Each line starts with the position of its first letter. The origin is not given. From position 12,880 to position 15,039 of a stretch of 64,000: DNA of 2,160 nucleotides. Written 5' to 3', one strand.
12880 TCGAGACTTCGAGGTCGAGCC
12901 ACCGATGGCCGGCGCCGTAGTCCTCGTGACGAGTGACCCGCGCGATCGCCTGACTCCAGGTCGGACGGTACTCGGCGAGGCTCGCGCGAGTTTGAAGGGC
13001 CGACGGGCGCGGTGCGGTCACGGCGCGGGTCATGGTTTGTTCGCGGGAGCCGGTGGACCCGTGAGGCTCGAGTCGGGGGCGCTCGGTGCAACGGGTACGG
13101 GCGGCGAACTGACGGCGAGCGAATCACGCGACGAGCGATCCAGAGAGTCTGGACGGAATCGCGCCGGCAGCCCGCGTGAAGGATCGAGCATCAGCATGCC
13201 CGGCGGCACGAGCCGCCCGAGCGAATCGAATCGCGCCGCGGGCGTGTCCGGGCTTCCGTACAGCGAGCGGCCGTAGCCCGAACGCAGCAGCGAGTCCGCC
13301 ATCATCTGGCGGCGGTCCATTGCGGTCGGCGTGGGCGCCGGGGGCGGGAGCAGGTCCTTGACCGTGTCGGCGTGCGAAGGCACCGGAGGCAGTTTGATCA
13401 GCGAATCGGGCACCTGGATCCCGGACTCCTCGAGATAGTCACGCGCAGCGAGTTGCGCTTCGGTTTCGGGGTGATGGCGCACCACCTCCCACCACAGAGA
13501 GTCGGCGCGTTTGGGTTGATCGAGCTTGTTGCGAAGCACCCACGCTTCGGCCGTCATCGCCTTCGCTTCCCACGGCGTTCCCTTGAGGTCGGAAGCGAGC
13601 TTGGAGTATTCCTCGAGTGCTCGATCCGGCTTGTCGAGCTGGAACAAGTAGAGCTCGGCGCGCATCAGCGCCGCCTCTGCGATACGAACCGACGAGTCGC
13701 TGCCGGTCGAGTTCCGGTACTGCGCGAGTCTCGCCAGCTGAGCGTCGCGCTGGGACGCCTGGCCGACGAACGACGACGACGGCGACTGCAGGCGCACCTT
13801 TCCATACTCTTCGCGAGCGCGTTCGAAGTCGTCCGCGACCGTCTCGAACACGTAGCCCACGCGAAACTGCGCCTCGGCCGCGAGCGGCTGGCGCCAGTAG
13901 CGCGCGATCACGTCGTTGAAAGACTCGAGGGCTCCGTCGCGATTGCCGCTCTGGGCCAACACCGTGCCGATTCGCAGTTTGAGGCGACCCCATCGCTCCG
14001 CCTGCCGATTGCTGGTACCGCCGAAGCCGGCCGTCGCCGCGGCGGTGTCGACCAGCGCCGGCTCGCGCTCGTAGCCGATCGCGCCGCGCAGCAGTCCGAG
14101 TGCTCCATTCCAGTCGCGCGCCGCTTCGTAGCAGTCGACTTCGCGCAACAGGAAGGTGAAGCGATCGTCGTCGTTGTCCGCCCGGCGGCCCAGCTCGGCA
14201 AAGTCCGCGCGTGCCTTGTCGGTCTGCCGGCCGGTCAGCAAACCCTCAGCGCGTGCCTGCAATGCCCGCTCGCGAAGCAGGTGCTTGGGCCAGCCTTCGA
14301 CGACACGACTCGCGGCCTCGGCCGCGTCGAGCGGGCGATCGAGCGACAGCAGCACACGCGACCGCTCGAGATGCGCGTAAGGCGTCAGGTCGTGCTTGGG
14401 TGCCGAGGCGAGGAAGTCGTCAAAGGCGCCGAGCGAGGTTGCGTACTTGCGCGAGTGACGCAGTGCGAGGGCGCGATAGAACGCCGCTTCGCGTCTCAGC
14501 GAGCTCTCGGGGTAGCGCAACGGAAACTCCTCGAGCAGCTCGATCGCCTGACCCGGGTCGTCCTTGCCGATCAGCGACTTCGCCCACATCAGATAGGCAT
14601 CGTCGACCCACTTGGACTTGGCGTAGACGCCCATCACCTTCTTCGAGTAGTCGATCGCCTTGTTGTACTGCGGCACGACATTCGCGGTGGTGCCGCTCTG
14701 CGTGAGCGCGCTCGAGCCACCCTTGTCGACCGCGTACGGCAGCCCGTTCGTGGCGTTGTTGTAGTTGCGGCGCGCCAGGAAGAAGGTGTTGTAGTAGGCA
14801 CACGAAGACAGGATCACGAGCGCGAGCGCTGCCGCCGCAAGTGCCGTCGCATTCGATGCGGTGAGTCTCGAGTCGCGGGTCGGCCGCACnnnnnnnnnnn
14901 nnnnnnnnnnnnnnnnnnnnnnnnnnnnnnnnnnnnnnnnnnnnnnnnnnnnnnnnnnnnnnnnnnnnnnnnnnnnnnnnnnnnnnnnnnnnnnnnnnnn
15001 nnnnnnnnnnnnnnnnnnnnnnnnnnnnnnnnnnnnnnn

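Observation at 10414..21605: An 11-kb pyr/car operon with an embedded TPR lipoprotein and serial overlap coupling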

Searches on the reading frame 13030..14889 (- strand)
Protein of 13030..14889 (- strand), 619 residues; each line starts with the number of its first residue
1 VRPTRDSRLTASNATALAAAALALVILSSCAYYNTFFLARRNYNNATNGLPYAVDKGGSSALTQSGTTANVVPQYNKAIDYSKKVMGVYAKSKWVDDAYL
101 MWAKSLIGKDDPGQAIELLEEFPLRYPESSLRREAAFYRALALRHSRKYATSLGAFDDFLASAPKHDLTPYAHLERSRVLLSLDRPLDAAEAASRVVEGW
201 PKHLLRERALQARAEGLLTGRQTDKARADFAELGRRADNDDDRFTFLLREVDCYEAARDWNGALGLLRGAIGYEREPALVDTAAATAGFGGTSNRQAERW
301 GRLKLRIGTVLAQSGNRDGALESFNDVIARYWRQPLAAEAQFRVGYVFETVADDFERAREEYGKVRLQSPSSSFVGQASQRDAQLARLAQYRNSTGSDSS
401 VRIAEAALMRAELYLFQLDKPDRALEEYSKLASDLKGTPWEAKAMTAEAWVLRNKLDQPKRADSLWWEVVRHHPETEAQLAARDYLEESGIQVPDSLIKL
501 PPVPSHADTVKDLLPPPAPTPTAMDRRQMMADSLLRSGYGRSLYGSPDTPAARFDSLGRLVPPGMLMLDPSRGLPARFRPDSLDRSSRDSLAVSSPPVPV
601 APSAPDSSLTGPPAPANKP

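Call 4: search_protein_families(library=pfam, proteins=[window:13030-14889:-])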
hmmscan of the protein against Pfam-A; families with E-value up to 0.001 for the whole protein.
window:13030-14889:- (619 aa): 6 families
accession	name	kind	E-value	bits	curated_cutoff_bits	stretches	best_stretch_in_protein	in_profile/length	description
PF13174.12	TPR_6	-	1.1e-12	48.1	26.3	0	97-129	1-33/33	Tetratricopeptide repeat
PF13432.12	TPR_16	-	5.5e-10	39.9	32.7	2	305-363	1-54/65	Tetratricopeptide repeat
PF07719.23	TPR_2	-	5.1e-05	23.5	27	0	134-166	2-34/34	Tetratricopeptide repeat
PF13428.12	TPR_14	-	5.6e-05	23.9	23.5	0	303-340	3-40/44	Tetratricopeptide repeat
PF04781.17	DUF627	-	0.00017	21.9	27.6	0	312-356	6-50/108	Protein of unknown function (DUF627)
PF13525.12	YfiO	-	0.00022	21.5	25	0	64-144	10-90/203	Outer membrane lipoprotein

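Call 5: search_protein_families(library=ncbifam, proteins=[window:13030-14889:-])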
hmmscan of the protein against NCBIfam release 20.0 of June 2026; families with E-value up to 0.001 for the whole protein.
window:13030-14889:- (619 aa): 4 families
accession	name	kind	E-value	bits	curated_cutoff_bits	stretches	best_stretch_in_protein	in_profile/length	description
TIGR02795.1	tol_pal_ybgF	equivalog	4.7e-24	85.3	90.1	2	134-235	3-104/119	tol-pal system protein YbgF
TIGR03302.1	OM_YfiO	subfamily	2.2e-10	40.4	81.4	1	62-145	36-119/239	outer membrane protein assembly factor BamD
NF052312.1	T9SS_PorW_SprE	equivalog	4.6e-07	28.9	250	0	74-159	75-167/716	type IX secretion system periplasmic lipoprotein PorW/SprE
NF008068.0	PRK10803.1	equivalog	1.1e-05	25.5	383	0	308-382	187-260/263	cell division protein CpoB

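Call 7: find_homologous_proteins(query=window:13030-14889:-)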
Query window:13030-14889:- (619 aa): 428 proteins with E <= 0.001 among 8000 candidates; the best 120 are listed.
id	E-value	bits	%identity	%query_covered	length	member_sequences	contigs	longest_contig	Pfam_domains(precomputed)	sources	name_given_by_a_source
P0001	0.0e+0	1376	100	100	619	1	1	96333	PF13432.13,PF13174.13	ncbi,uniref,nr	ncbi:MAG: tetratricopeptide repeat protein [Candidatus Eisenbacteria bacterium]|uniref:Tetratricopep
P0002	4.2e-207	708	63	85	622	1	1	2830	PF13432.13,PF13428.13,PF13174.13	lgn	-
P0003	8.9e-170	585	50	97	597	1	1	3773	PF13432.13,PF07719.24,PF13174.13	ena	-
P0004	1.5e-160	554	53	85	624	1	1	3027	PF14559.13,PF13525.13,PF13432.13,PF13428.13,PF13174.13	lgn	-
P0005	1.9e-156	541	50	95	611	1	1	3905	PF13525.13,PF13432.13,PF13428.13,PF13174.13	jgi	-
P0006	2.9e-156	540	49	96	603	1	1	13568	PF13525.13,PF13432.13,PF13428.13,PF07719.24,PF13174.13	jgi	jgi:TolA-binding protein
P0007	8.6e-156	538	52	87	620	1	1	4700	PF09976.16,PF13525.13,PF25058.2,PF13424.13,PF13432.13,PF13174.13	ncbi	ncbi:MAG: tol-pal system YbgF family protein [Candidatus Eisenbacteria bacterium]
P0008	1.4e-155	538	52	88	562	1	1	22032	PF14559.13,PF13525.13,PF00515.35,PF13424.13,PF13432.13,PF13428.13,PF13181.13,PF07719.24,PF13174.13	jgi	jgi:tetratricopeptide (TPR) repeat protein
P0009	1.3e-154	534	51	93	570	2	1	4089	PF13525.13,PF13432.13,PF13428.13,PF07719.24,PF13174.13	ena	-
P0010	1.7e-154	534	49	95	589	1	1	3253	PF13525.13,PF13432.13,PF13428.13,PF13174.13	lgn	-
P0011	9.5e-154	532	52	88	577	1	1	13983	PF13525.13,PF00515.35,PF13432.13,PF13428.13,PF13181.13,PF07719.24,PF13174.13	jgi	jgi:TolA-binding protein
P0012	1.7e-153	531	51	86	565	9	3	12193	PF09976.16,PF13525.13,PF13432.13,PF13428.13,PF07719.24,PF13174.13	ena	-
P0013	2.0e-153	531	50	88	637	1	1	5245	PF14559.13,PF09976.16,PF13525.13,PF13424.13,PF13432.13,PF13428.13,PF07719.24,PF13174.13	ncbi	-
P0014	1.5e-152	528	53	78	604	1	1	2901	PF13525.13,PF13432.13,PF13428.13,PF07719.24,PF13174.13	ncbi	-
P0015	1.9e-152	527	53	80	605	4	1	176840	PF13525.13,PF07719.24,PF13174.13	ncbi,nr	ncbi:MAG TPA: tetratricopeptide repeat protein [Candidatus Saccharimonadaceae bacterium]|nr:tetratri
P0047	3.4e-148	513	48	86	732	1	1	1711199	PF13525.13,PF13424.13,PF13432.13,PF13428.13,PF07719.24,PF13174.13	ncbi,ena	-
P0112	8.5e-143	495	49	84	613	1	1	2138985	PF13525.13,PF00515.35,PF13424.13,PF13432.13,PF13428.13,PF07719.24,PF13174.13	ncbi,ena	-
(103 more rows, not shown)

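Call 8: find_encoding_contigs(protein=P0112, flank=10000, max_places=2)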
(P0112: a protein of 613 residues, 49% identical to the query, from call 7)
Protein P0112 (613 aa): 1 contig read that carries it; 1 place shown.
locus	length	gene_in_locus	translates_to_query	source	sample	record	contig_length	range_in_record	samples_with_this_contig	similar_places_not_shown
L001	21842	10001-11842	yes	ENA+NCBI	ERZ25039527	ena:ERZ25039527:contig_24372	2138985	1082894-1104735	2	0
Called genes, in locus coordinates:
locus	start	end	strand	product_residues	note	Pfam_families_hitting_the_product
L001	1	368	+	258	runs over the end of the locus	PF11967:RecO_N, PF02565:RecO_C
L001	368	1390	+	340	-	PF02091:tRNA-synt_2e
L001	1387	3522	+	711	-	PF02092:tRNA_synt_2f, PF05746:DALR_1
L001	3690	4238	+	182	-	PF00156:Pribosyltran, PF14681:UPRTase (weak)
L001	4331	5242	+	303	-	PF00892:EamA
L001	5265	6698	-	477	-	PF13650:Asp_protease_2, PF13975:gag-asp_proteas, PF04273:BLH_phosphatase (weak), PF22741:PTP-NADK (weak)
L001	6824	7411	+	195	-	PF03551:PadR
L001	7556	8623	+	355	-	PF02729:OTCace_N, PF00185:OTCace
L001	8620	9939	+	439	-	PF01979:Amidohydro_1, PF12890:DHOase, PF07969:Amidohydro_3 (weak)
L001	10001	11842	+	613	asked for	PF00515:TPR_1 (faint), PF07719:TPR_2 (faint), PF13174:TPR_6 (faint), PF13424:TPR_12 (faint), PF13428:TPR_14 (faint), PF13525:YfiO (faint), PF13432:TPR_16 (faint)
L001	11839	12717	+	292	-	PF10418:DHODB_Fe-S_bind (faint)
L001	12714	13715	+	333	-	PF01180:DHO_dh, PF03060:NMO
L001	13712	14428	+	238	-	PF00215:OMPdecase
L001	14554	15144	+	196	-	PF07638:Sigma70_ECF (faint), PF04542:Sigma70_r2, PF08281:Sigma70_r4_2, PF04545:Sigma70_r4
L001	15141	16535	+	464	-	-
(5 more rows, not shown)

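Call 9: find_encoding_contigs(protein=P0047, flank=10000, max_places=2)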
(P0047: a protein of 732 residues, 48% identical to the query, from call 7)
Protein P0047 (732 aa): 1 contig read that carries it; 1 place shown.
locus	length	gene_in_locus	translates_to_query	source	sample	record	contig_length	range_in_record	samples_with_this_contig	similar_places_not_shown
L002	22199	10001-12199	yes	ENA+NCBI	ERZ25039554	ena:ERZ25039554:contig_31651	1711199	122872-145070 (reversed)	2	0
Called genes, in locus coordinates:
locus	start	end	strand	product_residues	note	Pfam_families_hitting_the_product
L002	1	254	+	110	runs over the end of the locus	PF18962:Por_Secre_tail (faint), PF13860:FlgD_ig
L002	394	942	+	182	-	PF00156:Pribosyltran, PF14681:UPRTase (weak)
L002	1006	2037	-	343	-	PF13860:FlgD_ig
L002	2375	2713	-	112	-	-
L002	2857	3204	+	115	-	PF00892:EamA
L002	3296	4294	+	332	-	PF02729:OTCace_N, PF00185:OTCace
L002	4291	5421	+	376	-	PF01979:Amidohydro_1, PF07969:Amidohydro_3 (weak), PF12890:DHOase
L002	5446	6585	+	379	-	PF00988:CPSase_sm_chain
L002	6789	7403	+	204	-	PF25596:CPSase_L_D1, PF02786:CPSase_L_D2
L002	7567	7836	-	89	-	-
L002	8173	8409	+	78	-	-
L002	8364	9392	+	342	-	PF25596:CPSase_L_D1, PF02655:ATP-grasp_3 (weak), PF02786:CPSase_L_D2, PF02222:ATP-grasp, PF07478:Dala_Dala_lig_C, PF15632:ATPgrasp_Ter (weak)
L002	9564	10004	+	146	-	PF02142:MGS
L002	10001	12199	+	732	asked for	PF13525:YfiO (weak), PF07719:TPR_2 (faint), PF13174:TPR_6 (faint), PF13428:TPR_14 (faint), PF13432:TPR_16 (faint), PF13424:TPR_12 (faint)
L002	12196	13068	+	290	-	PF00175:NAD_binding_1 (weak), PF10418:DHODB_Fe-S_bind (faint)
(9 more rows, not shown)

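Call 12: find_related_loci(query=A1, collection=genome_contigs, flank=10000)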
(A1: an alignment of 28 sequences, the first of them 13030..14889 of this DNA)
Query A1 (619 aa) in genome_contigs; peptide patterns used: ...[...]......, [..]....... (x = any residue, [..] = any of these).
378 stretches matched a pattern; 159 encode a relative of the query (tblastn E <= 1e-3); the best 80 are kept; 80 distinct loci.
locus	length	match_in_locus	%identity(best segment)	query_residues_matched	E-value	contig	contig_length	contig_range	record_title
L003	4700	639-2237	52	17-557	1e-164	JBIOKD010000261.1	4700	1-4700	MAG: Candidatus Eisenbacteria bacterium isolate GcL4-3 k141_798310_length_4700_cov_27.4832, whole genome shotgun sequenc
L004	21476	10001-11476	53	25-521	5e-157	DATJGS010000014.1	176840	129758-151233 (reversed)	MAG TPA_asm: Candidatus Saccharimonadaceae bacterium isolate SMAG_U15492 k141_3868132, whole genome shotgun sequence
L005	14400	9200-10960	48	29-618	6e-154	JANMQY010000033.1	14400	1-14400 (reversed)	MAG: Candidatus Eisenbacteria bacterium isolate OTE_51_metabat_109 OTE_51_k141_4615481, whole genome shotgun sequence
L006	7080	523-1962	52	28-517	1e-151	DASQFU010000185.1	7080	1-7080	MAG TPA_asm: Candidatus Limnocylindria bacterium isolate SMAG_U11788 k141_662274, whole genome shotgun sequence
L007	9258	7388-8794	54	28-512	5e-151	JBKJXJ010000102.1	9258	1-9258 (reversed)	MAG: Candidatus Eisenbacteria bacterium isolate swi_bin.170 k127_9562248, whole genome shotgun sequence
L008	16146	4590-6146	50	28-565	5e-149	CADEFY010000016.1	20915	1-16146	uncultured bacterium isolate Candidatus Eisenbacteria sp. RBC018 genome assembly, contig: MAG018_16, whole genome shotgu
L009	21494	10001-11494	51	8-516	2e-147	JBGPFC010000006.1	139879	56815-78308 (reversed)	MAG: Candidatus Eisenbacteria bacterium isolate OBJ_0618_7090110_76 k141_10162410_length_139879_cov_23.0000, whole genom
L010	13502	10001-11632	47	28-575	3e-147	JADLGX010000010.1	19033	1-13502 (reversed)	MAG: Candidatus Eisenbacteria bacterium isolate SJ457 c_000000013801, whole genome shotgun sequence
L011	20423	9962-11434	53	20-520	3e-147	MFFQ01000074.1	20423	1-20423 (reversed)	MAG: Candidatus Eisenbacteria bacterium RBG_16_71_46 RBG_16_scaffold_3293, whole genome shotgun sequence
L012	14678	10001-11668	47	28-613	2e-146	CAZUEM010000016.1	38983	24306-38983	MAG TPA_asm: uncultured bacterium isolate binchicken_co235_242 genome assembly, contig: NODE_2449_length_38983_cov_38.83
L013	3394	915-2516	48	9-549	2e-152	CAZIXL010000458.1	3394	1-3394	MAG TPA_asm: uncultured bacterium isolate binchicken_co118_82 genome assembly, contig: NODE_44834_length_3394_cov_4.0278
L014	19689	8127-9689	46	22-541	3e-144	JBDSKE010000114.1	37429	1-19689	MAG: Candidatus Eisenbacteria bacterium isolate cluster1_bin.339 k127_12750342, whole genome shotgun sequence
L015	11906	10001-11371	51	28-501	3e-144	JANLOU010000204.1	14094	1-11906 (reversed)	MAG: Candidatus Eisenbacteria bacterium isolate OTE_38_metabat_53 OTE_38_k141_3963073, whole genome shotgun sequence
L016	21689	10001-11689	47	32-585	5e-144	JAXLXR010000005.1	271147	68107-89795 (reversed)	MAG: Candidatus Eisenbacteria bacterium isolate STL-EIS2 C1.162.fa-5, whole genome shotgun sequence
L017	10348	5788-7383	49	32-567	3e-144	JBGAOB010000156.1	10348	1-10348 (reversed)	MAG: Candidatus Eisenbacteria bacterium isolate MAG_AAO_H10.41 AAOH10-41_opera_contig_15551, whole genome shotgun sequen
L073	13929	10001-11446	29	14-511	1e-52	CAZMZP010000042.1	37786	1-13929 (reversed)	MAG TPA_asm: uncultured bacterium isolate ERP119294_co2_527 genome assembly, contig: k141_4948262, whole genome shotgun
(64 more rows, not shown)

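Call 23: search_solved_structures(query=A1, max_evalue=1, show_alignments=2)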
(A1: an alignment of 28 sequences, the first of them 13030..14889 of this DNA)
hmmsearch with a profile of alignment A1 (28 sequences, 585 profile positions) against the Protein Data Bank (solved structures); distinct sequences matched with E-value up to 1: 28.
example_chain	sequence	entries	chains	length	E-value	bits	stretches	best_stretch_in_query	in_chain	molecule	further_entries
6g5s_A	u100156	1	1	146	1.1e-07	34.3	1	286-364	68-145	Cell division coordinator CpoB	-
2y4t_A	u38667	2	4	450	0.00019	23.6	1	129-251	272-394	DNAJ HOMOLOG SUBFAMILY C MEMBER 3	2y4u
2xev_A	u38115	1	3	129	0.00025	23.3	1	98-192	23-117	YBGF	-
3ieg_A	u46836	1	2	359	0.0011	21.1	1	129-223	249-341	DnaJ homolog subfamily C member 3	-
5waq_A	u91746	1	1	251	0.002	20.2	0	92-191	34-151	Outer membrane protein assembly factor BamD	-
9cmw_D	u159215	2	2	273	0.003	19.7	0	92-191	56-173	Outer membrane protein assembly factor BamD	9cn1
9cn0_D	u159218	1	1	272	0.003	19.7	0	92-191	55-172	Outer membrane protein assembly factor BamD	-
5ljo_D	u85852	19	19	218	0.012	17.7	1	93-166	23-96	Outer membrane protein assembly factor BamD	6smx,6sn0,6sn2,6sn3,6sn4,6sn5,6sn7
3q5m_A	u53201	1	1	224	0.016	17.2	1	93-166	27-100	UPF0169 lipoprotein yfiO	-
8spr_D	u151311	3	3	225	0.017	17.2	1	93-166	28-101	Outer membrane protein assembly factor BamD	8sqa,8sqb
28jl_D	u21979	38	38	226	0.017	17.2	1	93-166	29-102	Outer membrane protein assembly factor BamD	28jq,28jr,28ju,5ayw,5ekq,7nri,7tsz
3tgo_A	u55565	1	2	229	0.018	17.1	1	93-166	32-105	UPF0169 lipoprotein yfiO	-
8adg_D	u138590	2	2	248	0.02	17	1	93-166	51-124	Outer membrane protein assembly factor BamD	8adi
2yhc_A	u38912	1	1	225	0.022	16.8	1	93-166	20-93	UPF0169 LIPOPROTEIN YFIO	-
5d0o_D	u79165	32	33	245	0.022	16.8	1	93-166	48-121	Outer membrane protein assembly factor BamD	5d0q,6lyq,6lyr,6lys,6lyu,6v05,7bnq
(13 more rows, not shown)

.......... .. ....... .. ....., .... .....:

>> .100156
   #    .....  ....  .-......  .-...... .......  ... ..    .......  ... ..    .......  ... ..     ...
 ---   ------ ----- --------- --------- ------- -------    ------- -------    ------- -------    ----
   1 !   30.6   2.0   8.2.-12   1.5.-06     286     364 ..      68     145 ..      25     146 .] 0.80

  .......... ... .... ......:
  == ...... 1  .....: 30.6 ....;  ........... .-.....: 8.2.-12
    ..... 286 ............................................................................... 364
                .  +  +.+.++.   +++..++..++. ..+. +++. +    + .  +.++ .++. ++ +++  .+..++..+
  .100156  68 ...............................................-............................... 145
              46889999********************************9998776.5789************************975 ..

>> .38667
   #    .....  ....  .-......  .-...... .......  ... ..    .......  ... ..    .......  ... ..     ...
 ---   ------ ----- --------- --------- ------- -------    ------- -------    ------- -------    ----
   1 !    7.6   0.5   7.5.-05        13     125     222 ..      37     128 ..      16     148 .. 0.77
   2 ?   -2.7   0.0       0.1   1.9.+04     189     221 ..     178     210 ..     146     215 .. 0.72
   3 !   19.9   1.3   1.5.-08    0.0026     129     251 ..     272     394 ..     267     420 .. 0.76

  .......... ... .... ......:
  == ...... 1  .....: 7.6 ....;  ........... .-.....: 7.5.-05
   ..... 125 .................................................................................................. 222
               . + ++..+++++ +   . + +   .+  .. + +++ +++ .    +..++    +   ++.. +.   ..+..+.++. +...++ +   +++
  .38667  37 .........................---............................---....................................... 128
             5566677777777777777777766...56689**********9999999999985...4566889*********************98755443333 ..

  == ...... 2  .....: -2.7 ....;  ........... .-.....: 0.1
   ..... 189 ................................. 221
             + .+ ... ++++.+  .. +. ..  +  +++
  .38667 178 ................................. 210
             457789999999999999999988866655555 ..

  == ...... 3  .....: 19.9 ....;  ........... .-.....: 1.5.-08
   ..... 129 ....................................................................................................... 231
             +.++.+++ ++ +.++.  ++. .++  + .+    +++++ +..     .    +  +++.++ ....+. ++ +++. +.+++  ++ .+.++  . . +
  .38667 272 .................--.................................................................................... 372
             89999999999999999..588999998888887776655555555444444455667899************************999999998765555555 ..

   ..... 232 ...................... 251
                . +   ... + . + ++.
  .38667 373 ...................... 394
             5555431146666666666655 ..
